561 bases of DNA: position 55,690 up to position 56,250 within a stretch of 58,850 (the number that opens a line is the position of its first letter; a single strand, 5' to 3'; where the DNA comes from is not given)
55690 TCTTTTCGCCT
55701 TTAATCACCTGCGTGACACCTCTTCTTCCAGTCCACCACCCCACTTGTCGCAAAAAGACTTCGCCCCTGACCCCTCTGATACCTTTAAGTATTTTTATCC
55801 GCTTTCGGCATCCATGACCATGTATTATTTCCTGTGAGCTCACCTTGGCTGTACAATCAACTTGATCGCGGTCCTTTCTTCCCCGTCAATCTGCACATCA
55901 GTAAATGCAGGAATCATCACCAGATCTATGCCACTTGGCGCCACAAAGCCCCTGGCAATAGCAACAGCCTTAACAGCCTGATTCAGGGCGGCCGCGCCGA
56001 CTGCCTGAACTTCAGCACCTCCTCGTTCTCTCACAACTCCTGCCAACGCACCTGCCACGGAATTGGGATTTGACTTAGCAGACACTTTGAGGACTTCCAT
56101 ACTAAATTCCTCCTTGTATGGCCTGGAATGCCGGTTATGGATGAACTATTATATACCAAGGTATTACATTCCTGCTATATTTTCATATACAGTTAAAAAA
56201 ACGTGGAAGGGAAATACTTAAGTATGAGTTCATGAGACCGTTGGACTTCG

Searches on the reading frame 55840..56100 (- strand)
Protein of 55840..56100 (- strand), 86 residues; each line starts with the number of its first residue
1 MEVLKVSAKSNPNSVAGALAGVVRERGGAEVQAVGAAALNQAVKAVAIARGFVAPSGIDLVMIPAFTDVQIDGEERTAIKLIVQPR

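Call 35: find_encoding_contigs(protein=window:55840-56100:-, flank=3000, max_places=10)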
Protein window:55840-56100:- (86 aa): 22 contigs read that carry it; 10 places shown.
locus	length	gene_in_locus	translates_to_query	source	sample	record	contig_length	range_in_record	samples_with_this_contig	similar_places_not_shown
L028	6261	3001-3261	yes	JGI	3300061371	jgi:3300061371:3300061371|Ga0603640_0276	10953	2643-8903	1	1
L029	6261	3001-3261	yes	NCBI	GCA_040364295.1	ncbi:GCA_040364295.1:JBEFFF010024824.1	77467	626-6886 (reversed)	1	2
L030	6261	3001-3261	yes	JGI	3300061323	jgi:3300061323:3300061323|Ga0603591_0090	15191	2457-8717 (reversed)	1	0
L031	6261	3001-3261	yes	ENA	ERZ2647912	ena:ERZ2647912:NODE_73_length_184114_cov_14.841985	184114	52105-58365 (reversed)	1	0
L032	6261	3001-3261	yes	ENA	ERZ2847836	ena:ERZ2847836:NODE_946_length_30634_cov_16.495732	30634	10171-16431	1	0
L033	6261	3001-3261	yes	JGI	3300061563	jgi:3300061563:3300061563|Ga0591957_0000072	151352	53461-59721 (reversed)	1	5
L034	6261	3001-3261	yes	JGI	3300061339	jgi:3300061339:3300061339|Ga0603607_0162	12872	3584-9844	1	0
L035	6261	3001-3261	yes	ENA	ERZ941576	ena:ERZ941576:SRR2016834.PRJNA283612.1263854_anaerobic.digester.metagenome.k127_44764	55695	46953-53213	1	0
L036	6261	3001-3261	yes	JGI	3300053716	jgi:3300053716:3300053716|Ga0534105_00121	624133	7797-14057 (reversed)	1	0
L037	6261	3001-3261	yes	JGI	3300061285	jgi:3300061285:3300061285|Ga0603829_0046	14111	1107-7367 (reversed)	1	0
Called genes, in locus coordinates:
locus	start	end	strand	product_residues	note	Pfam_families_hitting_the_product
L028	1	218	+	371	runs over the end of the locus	PF12072:RNase_Y_N, PF00013:KH_1 (weak), PF22891:KH_PNO1_2nd (faint), PF01966:HD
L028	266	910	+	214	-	-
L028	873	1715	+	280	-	PF00149:Metallophos, PF13277:YmdB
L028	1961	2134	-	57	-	-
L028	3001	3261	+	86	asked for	PF04232:SpoVS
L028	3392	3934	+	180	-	PF13302:Acetyltransf_3, PF13420:Acetyltransf_4, PF13523:Acetyltransf_8, PF00583:Acetyltransf_1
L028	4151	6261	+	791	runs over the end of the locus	PF09822:ABC_transp_aux (faint), PF23355:IFT52_GIFT (faint), PF27016:TCAF_N (faint), PF14258:DUF4350 (weak)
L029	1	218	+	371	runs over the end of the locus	PF12072:RNase_Y_N, PF00013:KH_1 (weak), PF22891:KH_PNO1_2nd (faint), PF01966:HD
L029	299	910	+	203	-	-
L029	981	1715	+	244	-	PF00149:Metallophos, PF13277:YmdB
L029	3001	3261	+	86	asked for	PF04232:SpoVS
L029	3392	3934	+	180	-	PF13302:Acetyltransf_3, PF13420:Acetyltransf_4, PF13523:Acetyltransf_8, PF00583:Acetyltransf_1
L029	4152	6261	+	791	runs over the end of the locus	PF09822:ABC_transp_aux (faint), PF23355:IFT52_GIFT (faint), PF27016:TCAF_N (faint), PF14258:DUF4350 (weak)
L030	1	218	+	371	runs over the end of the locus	PF12072:RNase_Y_N, PF00013:KH_1 (weak), PF22891:KH_PNO1_2nd (faint), PF01966:HD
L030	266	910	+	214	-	-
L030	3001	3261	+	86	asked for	PF04232:SpoVS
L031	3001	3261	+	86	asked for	PF04232:SpoVS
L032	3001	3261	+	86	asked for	PF04232:SpoVS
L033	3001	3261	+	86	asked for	PF04232:SpoVS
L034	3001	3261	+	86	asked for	PF04232:SpoVS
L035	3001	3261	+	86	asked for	PF04232:SpoVS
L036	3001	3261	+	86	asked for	PF04232:SpoVS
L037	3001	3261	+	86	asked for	PF04232:SpoVS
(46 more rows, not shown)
